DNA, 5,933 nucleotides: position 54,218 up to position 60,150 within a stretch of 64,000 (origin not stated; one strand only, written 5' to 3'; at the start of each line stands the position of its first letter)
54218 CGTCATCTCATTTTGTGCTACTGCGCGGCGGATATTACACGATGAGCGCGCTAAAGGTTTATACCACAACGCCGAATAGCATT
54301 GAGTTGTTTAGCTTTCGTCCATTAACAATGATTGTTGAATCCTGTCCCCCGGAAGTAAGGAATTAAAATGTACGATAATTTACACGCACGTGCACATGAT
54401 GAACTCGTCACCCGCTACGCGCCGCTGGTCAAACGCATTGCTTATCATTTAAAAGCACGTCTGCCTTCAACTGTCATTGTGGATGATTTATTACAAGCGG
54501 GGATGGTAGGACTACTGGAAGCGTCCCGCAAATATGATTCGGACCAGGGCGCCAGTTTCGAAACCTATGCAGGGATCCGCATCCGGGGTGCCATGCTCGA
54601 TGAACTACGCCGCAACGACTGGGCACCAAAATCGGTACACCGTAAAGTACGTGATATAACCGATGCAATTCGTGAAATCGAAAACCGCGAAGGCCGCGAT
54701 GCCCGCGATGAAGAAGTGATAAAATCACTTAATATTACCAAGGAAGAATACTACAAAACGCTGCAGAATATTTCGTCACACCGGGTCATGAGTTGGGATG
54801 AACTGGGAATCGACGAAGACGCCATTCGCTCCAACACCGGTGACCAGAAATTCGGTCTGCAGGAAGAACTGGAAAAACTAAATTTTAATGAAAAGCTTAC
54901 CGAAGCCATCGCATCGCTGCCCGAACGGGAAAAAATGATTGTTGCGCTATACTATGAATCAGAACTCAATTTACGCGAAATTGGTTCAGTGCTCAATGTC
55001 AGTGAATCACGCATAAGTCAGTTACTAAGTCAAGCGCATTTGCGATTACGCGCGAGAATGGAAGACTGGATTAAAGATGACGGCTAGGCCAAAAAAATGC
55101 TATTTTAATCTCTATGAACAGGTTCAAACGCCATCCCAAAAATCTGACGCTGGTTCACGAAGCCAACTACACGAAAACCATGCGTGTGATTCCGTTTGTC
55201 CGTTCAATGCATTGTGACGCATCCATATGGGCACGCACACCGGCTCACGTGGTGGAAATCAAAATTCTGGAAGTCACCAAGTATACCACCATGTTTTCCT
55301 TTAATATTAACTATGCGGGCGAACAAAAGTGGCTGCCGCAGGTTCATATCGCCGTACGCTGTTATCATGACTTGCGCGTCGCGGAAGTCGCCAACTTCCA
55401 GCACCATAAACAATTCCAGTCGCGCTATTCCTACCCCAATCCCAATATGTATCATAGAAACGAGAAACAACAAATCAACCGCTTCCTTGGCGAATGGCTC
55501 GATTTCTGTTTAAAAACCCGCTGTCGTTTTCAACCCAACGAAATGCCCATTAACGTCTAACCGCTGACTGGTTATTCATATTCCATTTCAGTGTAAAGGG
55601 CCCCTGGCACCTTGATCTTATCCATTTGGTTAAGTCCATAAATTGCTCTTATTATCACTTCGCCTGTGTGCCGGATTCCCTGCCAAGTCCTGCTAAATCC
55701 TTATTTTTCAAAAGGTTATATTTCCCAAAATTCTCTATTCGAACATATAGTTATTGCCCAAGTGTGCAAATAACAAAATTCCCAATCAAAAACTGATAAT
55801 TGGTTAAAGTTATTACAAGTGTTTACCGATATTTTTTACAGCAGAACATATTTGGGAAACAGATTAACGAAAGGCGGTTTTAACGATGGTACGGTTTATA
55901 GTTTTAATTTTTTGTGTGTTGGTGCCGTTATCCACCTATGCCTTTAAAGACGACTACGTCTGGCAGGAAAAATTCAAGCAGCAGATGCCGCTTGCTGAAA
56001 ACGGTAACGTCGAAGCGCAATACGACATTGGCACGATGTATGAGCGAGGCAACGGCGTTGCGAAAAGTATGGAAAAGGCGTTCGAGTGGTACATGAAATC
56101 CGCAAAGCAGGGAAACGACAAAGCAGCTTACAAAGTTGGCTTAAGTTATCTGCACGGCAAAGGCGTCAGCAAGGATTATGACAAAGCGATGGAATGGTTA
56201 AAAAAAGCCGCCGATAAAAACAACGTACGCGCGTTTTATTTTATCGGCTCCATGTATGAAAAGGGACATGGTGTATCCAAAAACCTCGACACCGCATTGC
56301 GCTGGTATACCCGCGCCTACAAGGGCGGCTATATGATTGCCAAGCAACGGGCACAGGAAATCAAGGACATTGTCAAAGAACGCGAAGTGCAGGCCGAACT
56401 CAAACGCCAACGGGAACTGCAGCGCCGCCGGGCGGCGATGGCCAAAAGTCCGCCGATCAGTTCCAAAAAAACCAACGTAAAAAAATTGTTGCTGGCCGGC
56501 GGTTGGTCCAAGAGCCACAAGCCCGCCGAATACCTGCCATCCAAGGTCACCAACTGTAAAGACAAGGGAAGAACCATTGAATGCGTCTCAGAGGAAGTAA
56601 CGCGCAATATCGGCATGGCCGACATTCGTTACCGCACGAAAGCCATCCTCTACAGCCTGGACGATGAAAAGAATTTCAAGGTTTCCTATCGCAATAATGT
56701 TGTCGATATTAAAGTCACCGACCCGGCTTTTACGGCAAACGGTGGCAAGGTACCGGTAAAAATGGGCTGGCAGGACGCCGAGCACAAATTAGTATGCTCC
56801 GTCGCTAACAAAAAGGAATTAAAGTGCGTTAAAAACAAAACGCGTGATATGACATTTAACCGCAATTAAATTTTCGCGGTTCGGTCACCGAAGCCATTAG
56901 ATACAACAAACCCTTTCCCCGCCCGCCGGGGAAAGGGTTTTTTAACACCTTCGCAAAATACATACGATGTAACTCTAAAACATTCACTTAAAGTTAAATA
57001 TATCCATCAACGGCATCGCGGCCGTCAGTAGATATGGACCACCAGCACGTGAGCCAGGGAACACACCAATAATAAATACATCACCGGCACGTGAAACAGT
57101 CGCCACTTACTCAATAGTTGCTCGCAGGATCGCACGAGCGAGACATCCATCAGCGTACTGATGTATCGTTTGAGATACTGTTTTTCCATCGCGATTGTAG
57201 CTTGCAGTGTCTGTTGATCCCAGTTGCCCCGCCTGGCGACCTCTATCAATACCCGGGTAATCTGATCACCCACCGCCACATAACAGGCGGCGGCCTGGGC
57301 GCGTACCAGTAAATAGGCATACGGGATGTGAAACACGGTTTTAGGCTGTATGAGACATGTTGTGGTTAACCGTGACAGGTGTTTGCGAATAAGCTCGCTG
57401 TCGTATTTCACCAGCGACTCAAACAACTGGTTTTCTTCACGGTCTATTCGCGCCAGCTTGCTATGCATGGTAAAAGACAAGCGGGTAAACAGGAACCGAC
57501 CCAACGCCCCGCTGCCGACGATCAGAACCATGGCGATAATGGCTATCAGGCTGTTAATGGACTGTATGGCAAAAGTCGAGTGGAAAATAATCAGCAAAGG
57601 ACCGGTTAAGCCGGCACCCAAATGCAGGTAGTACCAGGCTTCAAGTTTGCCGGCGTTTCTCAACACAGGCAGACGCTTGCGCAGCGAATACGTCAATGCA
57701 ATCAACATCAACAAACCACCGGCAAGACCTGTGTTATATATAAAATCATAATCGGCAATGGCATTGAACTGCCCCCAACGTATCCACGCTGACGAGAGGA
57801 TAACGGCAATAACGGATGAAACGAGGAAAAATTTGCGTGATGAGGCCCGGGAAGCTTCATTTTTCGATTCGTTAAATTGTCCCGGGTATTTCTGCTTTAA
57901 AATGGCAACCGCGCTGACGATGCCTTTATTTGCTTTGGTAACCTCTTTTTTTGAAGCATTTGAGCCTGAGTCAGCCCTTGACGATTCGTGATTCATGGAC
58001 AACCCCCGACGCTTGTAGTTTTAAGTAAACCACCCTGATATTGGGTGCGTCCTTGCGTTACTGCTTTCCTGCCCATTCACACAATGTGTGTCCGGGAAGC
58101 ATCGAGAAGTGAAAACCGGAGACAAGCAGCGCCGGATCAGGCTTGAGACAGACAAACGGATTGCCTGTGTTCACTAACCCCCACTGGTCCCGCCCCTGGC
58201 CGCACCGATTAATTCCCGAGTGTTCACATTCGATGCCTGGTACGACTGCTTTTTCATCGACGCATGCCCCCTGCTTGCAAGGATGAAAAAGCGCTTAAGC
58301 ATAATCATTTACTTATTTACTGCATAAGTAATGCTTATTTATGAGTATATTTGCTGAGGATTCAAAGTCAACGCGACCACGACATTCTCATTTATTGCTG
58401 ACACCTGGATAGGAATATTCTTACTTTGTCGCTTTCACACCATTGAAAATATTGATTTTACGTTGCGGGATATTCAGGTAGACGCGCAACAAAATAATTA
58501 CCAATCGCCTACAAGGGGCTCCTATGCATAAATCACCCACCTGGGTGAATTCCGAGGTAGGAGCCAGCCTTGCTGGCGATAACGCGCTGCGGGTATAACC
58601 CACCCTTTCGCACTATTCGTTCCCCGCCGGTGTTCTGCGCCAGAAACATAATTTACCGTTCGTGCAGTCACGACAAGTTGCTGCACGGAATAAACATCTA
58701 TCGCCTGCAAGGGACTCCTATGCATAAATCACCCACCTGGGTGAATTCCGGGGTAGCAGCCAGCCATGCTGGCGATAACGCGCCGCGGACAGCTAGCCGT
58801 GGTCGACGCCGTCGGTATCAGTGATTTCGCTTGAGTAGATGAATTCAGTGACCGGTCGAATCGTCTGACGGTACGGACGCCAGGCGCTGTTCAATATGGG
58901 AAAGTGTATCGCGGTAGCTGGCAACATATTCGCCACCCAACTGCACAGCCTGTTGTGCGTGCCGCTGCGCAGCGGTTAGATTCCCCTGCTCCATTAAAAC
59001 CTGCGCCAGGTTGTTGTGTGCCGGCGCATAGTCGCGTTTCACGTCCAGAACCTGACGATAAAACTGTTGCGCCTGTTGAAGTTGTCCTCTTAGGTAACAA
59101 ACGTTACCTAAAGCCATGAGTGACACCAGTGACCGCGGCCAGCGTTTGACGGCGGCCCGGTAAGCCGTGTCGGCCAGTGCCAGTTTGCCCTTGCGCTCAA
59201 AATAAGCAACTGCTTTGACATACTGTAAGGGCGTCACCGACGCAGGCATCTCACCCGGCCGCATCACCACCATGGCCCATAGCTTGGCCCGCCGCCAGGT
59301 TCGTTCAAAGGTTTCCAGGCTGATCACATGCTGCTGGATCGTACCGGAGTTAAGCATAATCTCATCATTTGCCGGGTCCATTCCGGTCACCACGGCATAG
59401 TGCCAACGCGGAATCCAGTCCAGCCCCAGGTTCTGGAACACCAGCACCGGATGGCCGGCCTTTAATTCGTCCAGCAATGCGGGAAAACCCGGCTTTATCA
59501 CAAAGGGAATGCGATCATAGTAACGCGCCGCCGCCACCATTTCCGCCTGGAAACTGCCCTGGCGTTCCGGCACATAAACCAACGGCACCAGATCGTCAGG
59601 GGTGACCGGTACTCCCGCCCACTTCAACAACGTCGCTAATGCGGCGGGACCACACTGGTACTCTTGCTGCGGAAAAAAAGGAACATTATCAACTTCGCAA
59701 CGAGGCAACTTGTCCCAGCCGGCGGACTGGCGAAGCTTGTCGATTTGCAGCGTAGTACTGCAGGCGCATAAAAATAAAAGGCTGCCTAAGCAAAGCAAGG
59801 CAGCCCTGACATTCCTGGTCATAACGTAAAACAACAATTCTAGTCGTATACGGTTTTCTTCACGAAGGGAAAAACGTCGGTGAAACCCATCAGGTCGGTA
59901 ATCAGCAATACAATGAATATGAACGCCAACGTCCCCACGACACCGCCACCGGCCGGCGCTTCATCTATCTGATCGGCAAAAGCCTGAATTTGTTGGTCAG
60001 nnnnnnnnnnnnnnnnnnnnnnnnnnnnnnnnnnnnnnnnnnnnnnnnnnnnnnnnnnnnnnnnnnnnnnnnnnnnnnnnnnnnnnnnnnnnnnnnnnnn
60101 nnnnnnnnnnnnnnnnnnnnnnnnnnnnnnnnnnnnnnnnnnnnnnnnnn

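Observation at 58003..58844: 840-bp intergenic region with a duplicated 97-bp RBS plus mini-ORF cassette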

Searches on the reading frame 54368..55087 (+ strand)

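Call 7: search_protein_families(library=pfam, proteins=[window:54368-55087:+])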
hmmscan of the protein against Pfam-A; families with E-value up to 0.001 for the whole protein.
window:54368-55087:+ (239 aa): 4 families
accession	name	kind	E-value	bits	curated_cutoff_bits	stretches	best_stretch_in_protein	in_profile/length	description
PF04542.20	Sigma70_r2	-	1.7e-19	69.8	24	1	13-85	1-70/71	Sigma-70 region 2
PF04545.22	Sigma70_r4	-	6.8e-16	58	24.1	1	180-229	1-50/50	Sigma-70, region 4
PF08281.18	Sigma70_r4_2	-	1.6e-09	37.7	25.7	1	175-223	2-50/54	Sigma-70, region 4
PF04539.22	Sigma70_r3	-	3.9e-07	30.5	25.3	1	93-145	2-54/78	Sigma-70 region 3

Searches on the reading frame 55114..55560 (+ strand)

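Call 7: search_protein_families(library=pfam, proteins=[window:55114-55560:+])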
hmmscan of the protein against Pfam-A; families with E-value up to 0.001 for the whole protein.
window:55114-55560:+ (148 aa): 1 family
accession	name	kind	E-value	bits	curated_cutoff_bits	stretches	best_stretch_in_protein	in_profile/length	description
PF06853.17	DUF1249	-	1.3e-30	106.2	25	1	24-136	4-114/116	Protein of unknown function (DUF1249)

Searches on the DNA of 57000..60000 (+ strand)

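Call 5: search_rna_families(source=window, start=57000, end=60000, threshold=evalue, max_evalue=1, show_alignments=3)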
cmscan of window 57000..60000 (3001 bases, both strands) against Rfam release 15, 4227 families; matches with E-value up to 1: 0.
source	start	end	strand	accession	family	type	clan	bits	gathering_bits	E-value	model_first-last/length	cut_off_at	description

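Call 6: search_dna_similar(query=window:58003-58844:+, collection=ecoli_genomes, mode=distant)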
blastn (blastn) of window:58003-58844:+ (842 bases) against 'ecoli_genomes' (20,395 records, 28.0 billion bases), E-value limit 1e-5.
No match.

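Call 10: search_dna_similar(query=window:58490-58800:+, collection=plasmids, mode=distant, max_evalue=0.001, max_rows=30)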
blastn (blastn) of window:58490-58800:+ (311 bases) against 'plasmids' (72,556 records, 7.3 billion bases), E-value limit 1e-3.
No match.

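Call 35: search_rna_families(sources=[L014, L018, L021, L023, L025], threshold=evalue, max_evalue=1)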
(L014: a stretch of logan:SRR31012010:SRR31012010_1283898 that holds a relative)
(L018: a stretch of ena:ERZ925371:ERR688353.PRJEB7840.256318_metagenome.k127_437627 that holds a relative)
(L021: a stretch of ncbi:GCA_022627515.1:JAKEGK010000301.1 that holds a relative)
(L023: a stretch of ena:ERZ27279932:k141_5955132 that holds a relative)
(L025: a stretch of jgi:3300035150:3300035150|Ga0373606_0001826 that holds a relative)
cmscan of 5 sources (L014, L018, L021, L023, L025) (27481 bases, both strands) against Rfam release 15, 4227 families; matches with E-value up to 1: 0.
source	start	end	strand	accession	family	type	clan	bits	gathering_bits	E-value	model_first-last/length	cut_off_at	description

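Call 62: build_rna_model(alignment_id=A5)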
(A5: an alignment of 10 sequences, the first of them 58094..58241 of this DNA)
Model R1 built from alignment A5 (10 sequences, 165 columns); structure: RNAalifold consensus.
model positions 154; base pairs 32; branch points 1; effective number of sequences 1.92; information 0.59 bits per position. Calibrated on 0.2 Mb of random sequence (short: E-values are rough).
structure used (alignment columns):
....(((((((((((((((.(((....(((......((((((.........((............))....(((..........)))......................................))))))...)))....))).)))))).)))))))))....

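Call 63: search_with_rna_model(model_id=R1, sources=[window, L001, L002, L003, L004, L005, L007, L008, L009, L010, L011, L012, L013, L014, L015, L016, L017, L018, L019, L022, L025, L029, L030, L032], max_evalue=10)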
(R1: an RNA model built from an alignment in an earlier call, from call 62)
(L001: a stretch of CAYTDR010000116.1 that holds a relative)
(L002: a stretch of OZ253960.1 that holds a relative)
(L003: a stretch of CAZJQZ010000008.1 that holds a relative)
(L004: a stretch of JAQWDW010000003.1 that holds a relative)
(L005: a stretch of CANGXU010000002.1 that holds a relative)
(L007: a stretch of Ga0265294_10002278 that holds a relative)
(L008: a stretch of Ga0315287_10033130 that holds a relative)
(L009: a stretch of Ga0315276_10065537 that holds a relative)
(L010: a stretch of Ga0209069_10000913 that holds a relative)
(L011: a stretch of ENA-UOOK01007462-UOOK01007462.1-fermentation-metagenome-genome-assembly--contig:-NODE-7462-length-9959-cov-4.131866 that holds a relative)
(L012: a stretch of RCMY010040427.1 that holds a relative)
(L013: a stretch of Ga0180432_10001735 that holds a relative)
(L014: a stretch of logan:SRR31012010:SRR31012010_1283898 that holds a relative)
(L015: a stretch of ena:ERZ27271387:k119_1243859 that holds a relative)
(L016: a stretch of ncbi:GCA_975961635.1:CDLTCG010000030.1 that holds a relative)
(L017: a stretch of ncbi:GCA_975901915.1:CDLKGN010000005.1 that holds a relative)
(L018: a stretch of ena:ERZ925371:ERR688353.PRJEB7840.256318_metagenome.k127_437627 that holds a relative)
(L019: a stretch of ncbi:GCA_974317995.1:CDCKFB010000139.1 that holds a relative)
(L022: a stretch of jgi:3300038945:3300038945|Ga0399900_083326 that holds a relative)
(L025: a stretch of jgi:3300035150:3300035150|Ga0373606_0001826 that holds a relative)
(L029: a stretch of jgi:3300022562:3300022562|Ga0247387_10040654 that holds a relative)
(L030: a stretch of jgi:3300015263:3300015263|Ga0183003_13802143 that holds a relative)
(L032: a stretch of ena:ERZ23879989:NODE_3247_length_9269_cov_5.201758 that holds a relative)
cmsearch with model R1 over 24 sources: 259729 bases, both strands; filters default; matches with E-value up to 10: 16.
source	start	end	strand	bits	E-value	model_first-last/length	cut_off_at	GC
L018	2184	2337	+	158.8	5.3e-40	1-154/154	no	0.5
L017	5739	5892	+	154.9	5.5e-39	1-154/154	no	0.45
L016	5733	5885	+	151.5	4.6e-38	1-154/154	no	0.48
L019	2741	2893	+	144.1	4.2e-36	1-154/154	no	0.5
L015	5754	5902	+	138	1.7e-34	1-154/154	no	0.52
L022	2729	2884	+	135.2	9.3e-34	1-154/154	no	0.49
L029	2730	2886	+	130.2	2.1e-32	1-154/154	no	0.49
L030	2730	2886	+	130.2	2.1e-32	1-154/154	no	0.49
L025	2340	2488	+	118.4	2.7e-29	1-154/154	no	0.58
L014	346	493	+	114.4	3.1e-28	1-154/154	no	0.54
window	58094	58238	-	106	5.2e-26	1-154/154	no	0.57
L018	2181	2334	-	22.5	0.00079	1-154/154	no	0.49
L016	5730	5882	-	17.8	0.014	1-154/154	no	0.47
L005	7885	7926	+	13.9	0.15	46-88/154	no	0.67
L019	2738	2890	-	12.8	0.28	1-154/154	no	0.49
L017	12455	12583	+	10.1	1.5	1-154/154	no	0.52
